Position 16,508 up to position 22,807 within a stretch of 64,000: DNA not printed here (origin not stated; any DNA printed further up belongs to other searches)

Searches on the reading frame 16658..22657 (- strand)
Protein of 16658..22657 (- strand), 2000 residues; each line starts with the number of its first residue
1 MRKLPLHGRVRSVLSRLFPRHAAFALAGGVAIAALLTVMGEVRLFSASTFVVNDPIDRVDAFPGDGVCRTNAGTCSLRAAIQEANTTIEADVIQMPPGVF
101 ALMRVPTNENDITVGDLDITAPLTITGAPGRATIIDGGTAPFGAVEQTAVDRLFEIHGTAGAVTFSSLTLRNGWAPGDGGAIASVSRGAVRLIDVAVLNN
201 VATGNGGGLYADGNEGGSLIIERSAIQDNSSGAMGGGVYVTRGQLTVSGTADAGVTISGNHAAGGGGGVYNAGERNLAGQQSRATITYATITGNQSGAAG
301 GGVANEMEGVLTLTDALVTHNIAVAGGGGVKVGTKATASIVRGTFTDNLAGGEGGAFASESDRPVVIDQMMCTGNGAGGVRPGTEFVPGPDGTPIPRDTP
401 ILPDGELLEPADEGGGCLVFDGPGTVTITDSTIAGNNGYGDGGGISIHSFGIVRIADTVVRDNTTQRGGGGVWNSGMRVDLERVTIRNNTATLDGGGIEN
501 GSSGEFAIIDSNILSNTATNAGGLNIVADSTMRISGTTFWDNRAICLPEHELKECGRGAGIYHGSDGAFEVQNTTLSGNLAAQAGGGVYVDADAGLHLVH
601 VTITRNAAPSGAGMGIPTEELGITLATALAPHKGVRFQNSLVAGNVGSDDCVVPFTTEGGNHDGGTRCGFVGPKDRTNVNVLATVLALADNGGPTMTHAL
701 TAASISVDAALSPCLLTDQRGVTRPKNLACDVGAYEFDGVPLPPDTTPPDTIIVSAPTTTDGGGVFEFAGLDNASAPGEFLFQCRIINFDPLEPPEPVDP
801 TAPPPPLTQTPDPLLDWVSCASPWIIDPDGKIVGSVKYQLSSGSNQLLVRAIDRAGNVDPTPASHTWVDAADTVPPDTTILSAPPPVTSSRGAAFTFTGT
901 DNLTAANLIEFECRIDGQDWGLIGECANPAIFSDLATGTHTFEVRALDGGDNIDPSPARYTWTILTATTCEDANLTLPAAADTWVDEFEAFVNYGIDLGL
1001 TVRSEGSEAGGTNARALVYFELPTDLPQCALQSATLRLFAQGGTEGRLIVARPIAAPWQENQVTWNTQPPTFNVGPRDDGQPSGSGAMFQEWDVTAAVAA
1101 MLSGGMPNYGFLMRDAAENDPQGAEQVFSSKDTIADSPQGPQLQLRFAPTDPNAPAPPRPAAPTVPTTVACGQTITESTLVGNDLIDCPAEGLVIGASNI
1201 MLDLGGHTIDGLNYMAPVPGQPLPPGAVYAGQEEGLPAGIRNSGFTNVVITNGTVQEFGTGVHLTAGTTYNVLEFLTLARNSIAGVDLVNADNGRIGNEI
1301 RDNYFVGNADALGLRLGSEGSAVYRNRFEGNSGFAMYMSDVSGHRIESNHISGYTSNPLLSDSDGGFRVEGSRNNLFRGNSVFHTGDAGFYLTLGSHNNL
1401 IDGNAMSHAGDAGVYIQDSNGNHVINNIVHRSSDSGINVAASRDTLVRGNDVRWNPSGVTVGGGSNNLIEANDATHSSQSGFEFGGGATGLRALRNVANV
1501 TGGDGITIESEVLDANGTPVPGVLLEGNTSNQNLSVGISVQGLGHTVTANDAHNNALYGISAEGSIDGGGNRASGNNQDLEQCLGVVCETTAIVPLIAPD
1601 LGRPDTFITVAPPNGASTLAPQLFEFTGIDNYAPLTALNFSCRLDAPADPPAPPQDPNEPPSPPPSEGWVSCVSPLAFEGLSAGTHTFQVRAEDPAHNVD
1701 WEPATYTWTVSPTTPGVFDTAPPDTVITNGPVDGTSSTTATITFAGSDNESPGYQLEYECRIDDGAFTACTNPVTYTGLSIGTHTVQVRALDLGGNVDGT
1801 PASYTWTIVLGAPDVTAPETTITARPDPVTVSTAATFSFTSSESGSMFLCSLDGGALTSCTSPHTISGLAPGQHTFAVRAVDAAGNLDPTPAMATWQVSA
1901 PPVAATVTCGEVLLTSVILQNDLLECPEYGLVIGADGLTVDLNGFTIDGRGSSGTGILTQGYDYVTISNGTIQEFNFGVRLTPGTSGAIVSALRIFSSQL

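Call 91: search_protein_families(library=pfam, proteins=[window:16658-22657:-], max_evalue=0.0001)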
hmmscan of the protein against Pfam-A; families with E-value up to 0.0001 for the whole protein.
window:16658-22657:- (2000 aa): 4 families
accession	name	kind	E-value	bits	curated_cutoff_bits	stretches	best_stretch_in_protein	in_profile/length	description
PF13229.12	Beta_helix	-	2e-39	135.2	25.9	3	1299-1452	12-158/158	Right handed beta helix region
PF05048.19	NosD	-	8.1e-22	78.1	23.6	2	1359-1473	55-168/212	Periplasmic copper-binding protein (NosD)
PF24517.2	CBM96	-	8.2e-22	78.2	26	1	976-1139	4-159/164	Carbohydrate-binding module family 96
PF19077.6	Big_13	-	3.4e-09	37.5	27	0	1866-1888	66-91/102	Bacterial Ig-like domain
